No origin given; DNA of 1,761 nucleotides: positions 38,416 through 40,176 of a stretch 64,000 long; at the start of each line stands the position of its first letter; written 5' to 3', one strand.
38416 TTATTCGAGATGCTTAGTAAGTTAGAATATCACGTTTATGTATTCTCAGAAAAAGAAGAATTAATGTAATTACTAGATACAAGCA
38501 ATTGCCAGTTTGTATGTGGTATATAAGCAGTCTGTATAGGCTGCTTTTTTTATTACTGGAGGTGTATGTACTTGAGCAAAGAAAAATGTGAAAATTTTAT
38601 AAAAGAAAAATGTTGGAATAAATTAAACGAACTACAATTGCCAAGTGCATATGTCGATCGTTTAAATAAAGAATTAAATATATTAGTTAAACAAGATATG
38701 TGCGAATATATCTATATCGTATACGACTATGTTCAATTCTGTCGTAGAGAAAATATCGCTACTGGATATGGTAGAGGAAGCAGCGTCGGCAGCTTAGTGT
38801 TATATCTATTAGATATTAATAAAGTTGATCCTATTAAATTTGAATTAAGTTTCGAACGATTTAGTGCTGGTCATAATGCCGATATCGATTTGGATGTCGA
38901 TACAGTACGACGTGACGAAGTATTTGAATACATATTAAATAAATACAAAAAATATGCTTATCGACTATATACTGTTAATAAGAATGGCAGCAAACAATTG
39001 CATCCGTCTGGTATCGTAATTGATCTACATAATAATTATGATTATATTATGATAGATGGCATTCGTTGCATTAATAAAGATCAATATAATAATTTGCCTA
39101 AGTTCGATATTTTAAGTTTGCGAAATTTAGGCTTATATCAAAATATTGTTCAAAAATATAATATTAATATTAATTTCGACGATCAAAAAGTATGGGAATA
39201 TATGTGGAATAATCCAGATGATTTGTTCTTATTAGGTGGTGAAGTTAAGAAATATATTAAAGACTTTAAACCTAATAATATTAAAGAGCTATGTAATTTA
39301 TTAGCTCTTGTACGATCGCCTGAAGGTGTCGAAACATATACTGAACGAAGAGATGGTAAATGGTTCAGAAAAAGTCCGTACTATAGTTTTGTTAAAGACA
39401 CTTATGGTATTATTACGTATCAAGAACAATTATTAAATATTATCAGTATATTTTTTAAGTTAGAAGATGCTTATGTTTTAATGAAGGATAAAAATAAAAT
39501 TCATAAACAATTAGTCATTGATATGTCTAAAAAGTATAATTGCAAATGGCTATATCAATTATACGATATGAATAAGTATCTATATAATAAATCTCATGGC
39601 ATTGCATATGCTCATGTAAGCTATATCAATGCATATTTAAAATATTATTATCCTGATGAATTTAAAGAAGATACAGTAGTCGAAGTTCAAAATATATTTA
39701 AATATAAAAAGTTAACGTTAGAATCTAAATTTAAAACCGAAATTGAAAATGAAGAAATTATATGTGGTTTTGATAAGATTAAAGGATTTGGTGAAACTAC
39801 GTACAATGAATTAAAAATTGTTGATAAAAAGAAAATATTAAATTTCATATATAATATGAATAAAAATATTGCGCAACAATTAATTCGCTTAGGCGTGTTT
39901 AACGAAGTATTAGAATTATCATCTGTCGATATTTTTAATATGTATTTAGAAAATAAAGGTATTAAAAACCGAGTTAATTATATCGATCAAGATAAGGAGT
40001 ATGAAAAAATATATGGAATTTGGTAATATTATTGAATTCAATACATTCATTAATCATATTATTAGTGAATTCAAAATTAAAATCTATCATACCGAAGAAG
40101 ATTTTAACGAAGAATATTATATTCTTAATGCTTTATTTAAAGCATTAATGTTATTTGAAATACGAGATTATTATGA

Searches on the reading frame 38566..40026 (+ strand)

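Call 7: search_protein_families(library=phrogs, proteins=[window:38566-40026:+], max_evalue=0.00001)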
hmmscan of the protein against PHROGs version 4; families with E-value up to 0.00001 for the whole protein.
window:38566-40026:+ (486 aa): 7 families
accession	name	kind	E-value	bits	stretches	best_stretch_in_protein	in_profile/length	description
phrog_405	-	DNA, RNA and nucleotide metabolism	2.8e-64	218.6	2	6-144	342-483/1190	DNA polymerase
phrog_11165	-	DNA, RNA and nucleotide metabolism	5.1e-30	105.2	1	26-128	37-142/782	DNA polymerase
phrog_13169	-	DNA, RNA and nucleotide metabolism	8.1e-18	65.5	1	10-102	319-411/463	DNA polymerase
phrog_11127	-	DNA, RNA and nucleotide metabolism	9e-12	46.3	1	30-99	100-169/171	DNA polymerase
phrog_21652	-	DNA, RNA and nucleotide metabolism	2.4e-11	43.9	1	40-129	4-96/476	DNA polymerase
phrog_7513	-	unknown function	5e-10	39.8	1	4-99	339-443/461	-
phrog_12219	-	DNA, RNA and nucleotide metabolism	1.9e-06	27.5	1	192-372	197-412/823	DNA polymerase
